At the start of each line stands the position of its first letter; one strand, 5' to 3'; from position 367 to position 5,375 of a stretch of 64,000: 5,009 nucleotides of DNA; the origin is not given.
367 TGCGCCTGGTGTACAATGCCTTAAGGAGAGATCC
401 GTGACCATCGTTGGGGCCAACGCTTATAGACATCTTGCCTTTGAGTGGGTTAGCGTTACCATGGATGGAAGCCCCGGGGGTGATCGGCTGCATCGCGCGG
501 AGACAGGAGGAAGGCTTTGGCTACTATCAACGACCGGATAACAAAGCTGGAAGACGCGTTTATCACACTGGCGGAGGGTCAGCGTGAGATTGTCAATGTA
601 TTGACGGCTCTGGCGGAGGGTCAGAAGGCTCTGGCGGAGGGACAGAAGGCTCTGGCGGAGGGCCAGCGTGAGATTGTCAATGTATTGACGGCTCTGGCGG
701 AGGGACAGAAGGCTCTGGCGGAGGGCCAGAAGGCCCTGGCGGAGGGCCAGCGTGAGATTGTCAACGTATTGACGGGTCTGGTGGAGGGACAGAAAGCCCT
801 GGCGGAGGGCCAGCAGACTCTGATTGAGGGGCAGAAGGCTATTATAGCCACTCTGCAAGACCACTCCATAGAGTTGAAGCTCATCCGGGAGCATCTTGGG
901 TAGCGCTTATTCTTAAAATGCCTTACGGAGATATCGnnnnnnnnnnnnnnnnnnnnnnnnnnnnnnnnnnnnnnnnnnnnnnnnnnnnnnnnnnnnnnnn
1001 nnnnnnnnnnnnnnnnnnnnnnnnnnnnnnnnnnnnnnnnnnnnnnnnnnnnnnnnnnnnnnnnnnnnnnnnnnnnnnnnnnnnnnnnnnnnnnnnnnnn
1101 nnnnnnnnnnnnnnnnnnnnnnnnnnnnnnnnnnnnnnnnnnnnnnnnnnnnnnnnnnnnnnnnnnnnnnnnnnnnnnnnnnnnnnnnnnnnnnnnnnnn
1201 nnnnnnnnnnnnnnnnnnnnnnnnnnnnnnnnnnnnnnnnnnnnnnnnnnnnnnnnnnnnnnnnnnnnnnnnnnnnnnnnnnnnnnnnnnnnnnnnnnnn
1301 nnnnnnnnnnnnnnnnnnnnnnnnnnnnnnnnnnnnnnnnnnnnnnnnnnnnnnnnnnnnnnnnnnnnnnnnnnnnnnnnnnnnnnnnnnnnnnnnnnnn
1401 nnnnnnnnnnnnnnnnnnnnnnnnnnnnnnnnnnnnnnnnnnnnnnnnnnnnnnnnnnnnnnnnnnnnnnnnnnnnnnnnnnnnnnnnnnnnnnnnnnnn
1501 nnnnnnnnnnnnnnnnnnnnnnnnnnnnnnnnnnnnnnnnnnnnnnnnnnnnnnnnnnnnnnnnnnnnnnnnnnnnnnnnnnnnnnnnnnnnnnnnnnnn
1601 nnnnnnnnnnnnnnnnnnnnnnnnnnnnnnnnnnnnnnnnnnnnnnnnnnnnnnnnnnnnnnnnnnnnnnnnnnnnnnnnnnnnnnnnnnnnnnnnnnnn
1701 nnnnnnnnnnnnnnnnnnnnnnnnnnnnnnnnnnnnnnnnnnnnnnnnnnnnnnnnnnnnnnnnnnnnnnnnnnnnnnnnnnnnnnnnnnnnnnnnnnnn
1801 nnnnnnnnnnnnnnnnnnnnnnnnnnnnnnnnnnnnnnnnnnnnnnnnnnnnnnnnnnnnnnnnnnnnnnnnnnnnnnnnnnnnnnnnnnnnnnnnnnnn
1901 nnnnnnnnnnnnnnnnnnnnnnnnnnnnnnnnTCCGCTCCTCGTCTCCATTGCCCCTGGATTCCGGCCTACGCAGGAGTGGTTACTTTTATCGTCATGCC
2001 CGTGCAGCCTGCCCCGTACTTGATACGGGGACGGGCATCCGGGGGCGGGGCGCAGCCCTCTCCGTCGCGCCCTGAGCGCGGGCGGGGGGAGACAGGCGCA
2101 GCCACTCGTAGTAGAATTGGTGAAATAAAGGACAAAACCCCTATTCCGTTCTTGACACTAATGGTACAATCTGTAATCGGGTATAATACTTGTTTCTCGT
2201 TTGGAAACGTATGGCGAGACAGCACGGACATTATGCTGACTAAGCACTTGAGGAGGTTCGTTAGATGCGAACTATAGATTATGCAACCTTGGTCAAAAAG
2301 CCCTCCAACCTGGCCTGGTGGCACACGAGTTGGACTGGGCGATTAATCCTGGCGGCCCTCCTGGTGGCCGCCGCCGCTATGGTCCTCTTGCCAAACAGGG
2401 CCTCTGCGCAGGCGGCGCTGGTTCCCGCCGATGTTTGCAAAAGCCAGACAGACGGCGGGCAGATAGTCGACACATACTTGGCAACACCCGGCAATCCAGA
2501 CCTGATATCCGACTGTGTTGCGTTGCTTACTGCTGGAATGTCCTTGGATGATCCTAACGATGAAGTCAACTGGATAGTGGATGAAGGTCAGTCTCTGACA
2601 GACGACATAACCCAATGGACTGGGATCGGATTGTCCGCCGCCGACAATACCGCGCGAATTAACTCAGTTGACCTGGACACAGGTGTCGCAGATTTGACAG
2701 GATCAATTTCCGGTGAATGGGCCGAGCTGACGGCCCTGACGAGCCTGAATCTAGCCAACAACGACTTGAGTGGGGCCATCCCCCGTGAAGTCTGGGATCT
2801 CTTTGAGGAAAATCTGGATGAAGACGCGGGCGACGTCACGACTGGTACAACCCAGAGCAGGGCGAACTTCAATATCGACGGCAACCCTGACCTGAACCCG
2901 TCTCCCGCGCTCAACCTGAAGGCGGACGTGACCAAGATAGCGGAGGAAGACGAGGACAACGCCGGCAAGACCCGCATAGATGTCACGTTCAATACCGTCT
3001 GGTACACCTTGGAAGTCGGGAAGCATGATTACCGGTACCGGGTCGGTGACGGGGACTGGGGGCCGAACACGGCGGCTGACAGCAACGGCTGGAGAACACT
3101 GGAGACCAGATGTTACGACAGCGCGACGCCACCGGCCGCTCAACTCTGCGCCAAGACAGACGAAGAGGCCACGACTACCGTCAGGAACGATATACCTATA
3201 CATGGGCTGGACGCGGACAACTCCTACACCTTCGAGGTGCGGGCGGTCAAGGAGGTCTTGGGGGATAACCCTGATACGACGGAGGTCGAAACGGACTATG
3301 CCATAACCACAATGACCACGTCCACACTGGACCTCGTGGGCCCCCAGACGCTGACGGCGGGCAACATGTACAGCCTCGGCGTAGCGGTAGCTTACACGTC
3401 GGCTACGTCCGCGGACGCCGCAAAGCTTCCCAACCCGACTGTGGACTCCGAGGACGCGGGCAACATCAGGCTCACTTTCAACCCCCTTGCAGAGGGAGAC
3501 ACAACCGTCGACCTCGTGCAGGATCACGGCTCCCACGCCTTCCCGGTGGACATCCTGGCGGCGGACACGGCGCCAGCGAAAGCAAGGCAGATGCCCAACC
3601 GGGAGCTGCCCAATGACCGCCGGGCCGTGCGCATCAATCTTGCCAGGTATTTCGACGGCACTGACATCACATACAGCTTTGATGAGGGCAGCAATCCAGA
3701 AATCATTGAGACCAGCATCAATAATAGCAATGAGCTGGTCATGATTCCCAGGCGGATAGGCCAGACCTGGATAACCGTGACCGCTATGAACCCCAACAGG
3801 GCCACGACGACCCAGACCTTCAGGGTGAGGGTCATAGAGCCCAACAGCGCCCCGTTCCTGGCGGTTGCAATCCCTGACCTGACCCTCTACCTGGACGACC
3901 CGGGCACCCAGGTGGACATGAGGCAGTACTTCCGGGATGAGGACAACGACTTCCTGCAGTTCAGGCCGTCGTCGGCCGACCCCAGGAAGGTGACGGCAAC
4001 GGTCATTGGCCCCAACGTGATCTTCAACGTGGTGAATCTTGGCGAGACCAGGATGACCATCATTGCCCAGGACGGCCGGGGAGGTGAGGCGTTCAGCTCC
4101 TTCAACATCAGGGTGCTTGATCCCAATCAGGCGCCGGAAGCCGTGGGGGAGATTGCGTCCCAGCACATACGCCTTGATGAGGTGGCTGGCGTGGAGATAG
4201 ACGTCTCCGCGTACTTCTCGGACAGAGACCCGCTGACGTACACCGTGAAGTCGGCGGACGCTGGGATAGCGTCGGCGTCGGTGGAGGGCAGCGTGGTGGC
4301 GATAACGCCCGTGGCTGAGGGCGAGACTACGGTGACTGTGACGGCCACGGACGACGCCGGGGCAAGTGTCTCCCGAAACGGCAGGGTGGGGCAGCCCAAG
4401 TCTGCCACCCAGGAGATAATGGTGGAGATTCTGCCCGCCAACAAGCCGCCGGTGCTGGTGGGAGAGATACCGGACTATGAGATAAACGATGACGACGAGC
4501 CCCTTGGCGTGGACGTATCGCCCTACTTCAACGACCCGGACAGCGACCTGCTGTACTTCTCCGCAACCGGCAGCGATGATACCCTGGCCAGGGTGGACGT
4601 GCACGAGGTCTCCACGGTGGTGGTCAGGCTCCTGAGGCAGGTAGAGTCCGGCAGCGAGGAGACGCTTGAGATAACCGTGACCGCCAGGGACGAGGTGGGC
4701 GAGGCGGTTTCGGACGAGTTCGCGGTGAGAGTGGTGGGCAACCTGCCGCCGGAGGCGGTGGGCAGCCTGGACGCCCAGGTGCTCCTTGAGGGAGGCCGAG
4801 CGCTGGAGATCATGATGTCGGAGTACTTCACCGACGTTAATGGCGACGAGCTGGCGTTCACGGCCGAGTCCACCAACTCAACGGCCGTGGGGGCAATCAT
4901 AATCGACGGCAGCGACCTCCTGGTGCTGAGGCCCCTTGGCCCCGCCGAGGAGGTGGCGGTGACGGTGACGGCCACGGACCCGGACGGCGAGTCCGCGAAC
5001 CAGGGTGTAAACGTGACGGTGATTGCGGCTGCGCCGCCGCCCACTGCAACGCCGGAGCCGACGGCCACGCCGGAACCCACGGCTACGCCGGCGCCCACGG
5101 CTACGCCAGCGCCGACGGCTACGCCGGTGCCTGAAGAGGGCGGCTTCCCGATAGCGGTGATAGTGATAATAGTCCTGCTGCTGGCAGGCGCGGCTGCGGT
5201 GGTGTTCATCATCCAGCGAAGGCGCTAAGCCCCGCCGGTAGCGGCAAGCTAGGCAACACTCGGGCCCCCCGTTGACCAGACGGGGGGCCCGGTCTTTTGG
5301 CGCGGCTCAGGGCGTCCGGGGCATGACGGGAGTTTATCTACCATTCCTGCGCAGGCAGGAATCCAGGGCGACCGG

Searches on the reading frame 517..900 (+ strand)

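Call 5: search_protein_families(library=pfam, proteins=[window:517-900:+], max_evalue=1)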
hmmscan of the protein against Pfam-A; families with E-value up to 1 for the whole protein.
window:517-900:+ (128 aa): 11 families
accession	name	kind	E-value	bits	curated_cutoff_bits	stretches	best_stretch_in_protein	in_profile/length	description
PF25181.1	Phage_Bbp19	-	2.2e-05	24.6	25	0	42-60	33-59/61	Bbp19-like phage protein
PF11887.13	Mce4_CUP1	-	0.0046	17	32.6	2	2-87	78-160/222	Cholesterol uptake porter CUP1 of Mce4, putative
PF09730.14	BicD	-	0.026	13.1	27.9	2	45-99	272-325/718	Microtubule-associated protein Bicaudal-D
PF20492.3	ERM_helical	-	0.039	14.4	40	1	6-101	13-108/120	Ezrin/radixin/moesin, alpha-helical domain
PF08614.16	ATG16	-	0.05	14.2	33.7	1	30-109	81-159/200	Autophagy protein 16 (ATG16)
PF04317.18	DUF463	-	0.097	12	25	0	53-76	262-285/443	YcjX-like family, DUF463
PF10774.15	DUF4226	-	0.17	12.6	23.5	1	29-85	5-89/115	Domain of unknown function (DUF4226)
PF06456.18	Arfaptin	-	0.17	11.9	32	1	17-101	51-135/229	Arfaptin-like domain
PF24627.1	PUMA_CC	-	0.24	11.9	30.1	0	31-53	37-59/74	PUMA coiled-coil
PF16944.10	KCH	-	0.34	11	27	0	16-65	146-195/251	Fungal potassium channel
PF10550.14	Toxin_36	-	0.89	11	25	0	47-53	9-15/17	Conantokin toxin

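Call 6: search_protein_families(library=ncbifam, proteins=[window:517-900:+], max_evalue=1)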
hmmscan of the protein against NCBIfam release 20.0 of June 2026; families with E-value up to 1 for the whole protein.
window:517-900:+ (128 aa): 15 families
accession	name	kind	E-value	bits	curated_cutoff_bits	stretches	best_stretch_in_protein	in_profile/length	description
NF007062.0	PRK09507.1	subfamily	3e-05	23.9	133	1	15-45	19-50/69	transcription antiterminator/RNA stability regulator CspE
NF008190.0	PRK10943.1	subfamily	3.6e-05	23.6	137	1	15-48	19-53/69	cold shock-like protein CspC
NF007679.0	PRK10354.1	subfamily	0.0048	17.2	130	0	14-45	19-51/70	RNA chaperone/antiterminator CspA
NF004681.0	PRK06023.1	equivalog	0.0049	16.4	282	0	16-49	70-107/250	crotonase/enoyl-CoA hydratase family protein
NF049933.1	TransAntitermCspE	equivalog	0.0053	16.9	120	0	15-45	19-50/69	transcription antiterminator/RNA stability regulator CspE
TIGR04320.1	Surf_Exclu_PgrA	domain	0.014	14.7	70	1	9-95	270-359/360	SEC10/PgrA surface exclusion domain-containing protein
TIGR00996.1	Mtu_fam_mce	paralog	0.019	14.1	140.5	1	3-93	189-276/291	MCE family protein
TIGR01730.1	RND_mfp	subfamily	0.019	14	94.9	0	9-51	276-318/322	efflux RND transporter periplasmic adaptor subunit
NF008438.0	PRK11281.1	equivalog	0.029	12.1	991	1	23-114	121-208/1113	mechanosensitive channel MscK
NF047368.1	collar_FlbB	equivalog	0.034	13.9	110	1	25-78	62-115/193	periplasmic-type flagellar collar protein FlbB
NF010669.0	PRK14066.1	equivalog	0.067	13.5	113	1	8-53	10-55/76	exodeoxyribonuclease VII small subunit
NF004578.0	PRK05922.1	equivalog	0.067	12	604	1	10-73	146-204/434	type III secretion system ATPase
NF053635.1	TransRegRv3488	equivalog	0.2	11.9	140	0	26-55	68-97/98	Rv3488 family transcriptional regulator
NF038033.1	FEA1_rel_lipo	equivalog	0.22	10.2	250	0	24-53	278-307/406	FEA1-related lipoprotein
TIGR01280.1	xseB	equivalog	0.77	9.9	35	1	6-57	4-55/57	exodeoxyribonuclease VII small subunit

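Call 67: search_protein_families(library=padloc, proteins=[window:517-900:+], max_evalue=0.1)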
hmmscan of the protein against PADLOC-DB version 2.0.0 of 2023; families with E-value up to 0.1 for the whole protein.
window:517-900:+ (128 aa): 2 families
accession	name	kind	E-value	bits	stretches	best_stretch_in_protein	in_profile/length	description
PDLC01085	C3a181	-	0.0022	15.9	1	18-107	44-108/226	Diadenylate cyclase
PDLC03963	SoFic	-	0.024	12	0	50-94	91-135/361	-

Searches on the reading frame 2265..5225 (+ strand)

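Call 67: search_protein_families(library=padloc, proteins=[window:2265-5225:+], max_evalue=0.1)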
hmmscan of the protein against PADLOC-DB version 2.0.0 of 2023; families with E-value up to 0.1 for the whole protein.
window:2265-5225:+ (987 aa): 0 families

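Call 68: search_protein_families(library=pfam, proteins=[window:2265-5225:+], max_evalue=0.001)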
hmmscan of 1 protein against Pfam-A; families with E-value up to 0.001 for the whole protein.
window:2265-5225:+ (987 aa): 3 families
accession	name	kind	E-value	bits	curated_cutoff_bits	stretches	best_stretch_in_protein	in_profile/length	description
PF17963.7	Big_9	-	1.1e-07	33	23.6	1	621-703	1-83/89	Bacterial Ig domain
PF00801.26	PKD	-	0.00016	22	23.5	0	642-701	14-72/80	PKD domain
PF21461.3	HL_N-beta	-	0.00021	21.4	27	0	658-696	15-46/57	Hyaluronate lyase, N-terminal beta-sheet domain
